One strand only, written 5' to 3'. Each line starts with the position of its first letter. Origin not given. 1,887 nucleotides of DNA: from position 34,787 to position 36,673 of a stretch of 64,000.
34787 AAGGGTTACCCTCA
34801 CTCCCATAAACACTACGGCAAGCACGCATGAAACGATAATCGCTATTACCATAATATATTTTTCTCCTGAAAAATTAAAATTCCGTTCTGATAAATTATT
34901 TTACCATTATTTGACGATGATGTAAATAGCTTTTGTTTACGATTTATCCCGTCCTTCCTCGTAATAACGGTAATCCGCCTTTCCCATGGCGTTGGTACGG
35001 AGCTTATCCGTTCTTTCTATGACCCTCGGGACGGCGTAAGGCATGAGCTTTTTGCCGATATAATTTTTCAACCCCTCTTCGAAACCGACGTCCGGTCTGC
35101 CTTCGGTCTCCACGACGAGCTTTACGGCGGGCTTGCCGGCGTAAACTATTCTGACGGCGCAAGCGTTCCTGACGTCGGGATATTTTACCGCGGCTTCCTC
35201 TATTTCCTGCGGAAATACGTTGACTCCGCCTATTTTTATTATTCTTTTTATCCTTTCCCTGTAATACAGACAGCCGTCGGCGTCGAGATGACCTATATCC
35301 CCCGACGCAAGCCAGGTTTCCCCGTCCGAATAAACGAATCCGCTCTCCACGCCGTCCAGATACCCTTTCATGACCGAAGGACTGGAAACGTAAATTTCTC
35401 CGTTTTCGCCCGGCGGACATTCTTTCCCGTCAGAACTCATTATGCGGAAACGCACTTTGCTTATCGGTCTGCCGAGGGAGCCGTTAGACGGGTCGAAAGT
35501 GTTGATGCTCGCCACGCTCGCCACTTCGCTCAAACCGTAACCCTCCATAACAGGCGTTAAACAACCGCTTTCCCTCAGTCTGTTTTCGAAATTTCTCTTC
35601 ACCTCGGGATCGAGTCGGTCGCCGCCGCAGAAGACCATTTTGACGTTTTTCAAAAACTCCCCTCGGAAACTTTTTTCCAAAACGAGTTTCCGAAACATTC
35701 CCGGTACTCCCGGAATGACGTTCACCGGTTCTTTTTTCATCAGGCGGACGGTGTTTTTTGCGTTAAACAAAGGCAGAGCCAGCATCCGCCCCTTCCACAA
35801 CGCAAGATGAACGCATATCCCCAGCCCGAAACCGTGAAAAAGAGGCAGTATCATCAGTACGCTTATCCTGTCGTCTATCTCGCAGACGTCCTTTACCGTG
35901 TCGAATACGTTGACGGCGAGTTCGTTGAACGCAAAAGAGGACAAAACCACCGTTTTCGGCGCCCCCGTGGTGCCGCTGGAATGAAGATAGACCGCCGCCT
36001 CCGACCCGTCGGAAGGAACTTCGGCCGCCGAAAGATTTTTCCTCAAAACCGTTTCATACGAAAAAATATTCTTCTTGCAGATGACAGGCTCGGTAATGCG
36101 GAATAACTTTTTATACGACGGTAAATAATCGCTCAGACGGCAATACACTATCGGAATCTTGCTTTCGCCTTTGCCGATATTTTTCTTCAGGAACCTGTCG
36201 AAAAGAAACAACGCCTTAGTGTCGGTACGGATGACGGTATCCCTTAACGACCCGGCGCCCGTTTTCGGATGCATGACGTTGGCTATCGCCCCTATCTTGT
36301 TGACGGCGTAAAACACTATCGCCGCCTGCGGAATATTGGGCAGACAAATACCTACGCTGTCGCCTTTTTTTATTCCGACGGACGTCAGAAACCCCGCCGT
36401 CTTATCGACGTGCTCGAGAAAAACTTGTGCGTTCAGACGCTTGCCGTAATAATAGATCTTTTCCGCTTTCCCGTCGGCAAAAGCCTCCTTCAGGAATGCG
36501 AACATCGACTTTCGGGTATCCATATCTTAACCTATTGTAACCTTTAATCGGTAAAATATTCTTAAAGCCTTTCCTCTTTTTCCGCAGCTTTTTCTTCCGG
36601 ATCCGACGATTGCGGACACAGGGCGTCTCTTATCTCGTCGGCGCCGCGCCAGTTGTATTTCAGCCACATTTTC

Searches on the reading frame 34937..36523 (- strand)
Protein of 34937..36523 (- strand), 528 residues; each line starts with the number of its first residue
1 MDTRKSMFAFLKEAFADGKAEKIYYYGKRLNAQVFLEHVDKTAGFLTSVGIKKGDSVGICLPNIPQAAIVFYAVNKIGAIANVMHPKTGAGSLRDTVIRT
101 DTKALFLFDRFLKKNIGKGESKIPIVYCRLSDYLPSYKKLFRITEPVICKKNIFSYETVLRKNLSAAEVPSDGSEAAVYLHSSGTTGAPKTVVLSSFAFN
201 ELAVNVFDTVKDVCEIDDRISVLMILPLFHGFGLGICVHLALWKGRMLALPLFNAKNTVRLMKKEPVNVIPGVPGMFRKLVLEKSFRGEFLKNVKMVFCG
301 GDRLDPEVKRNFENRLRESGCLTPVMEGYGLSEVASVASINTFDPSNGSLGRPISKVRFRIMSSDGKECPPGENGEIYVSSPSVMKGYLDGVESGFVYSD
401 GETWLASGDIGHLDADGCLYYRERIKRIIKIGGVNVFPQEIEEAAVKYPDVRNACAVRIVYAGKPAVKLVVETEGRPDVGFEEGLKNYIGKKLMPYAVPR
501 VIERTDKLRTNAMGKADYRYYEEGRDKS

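Call 49: search_protein_families(library=pfam, proteins=[window:34937-36523:-], max_evalue=0.00001)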
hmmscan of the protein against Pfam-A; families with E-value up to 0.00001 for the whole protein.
window:34937-36523:- (528 aa): 2 families
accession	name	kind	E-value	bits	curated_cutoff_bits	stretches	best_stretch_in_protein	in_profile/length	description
PF00501.34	AMP-binding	-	6.5e-63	213.3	29.9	1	21-389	10-384/384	AMP-binding enzyme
PF13193.12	AMP-binding_C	-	2.1e-06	29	24.5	1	440-515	1-76/76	AMP-binding enzyme C-terminal domain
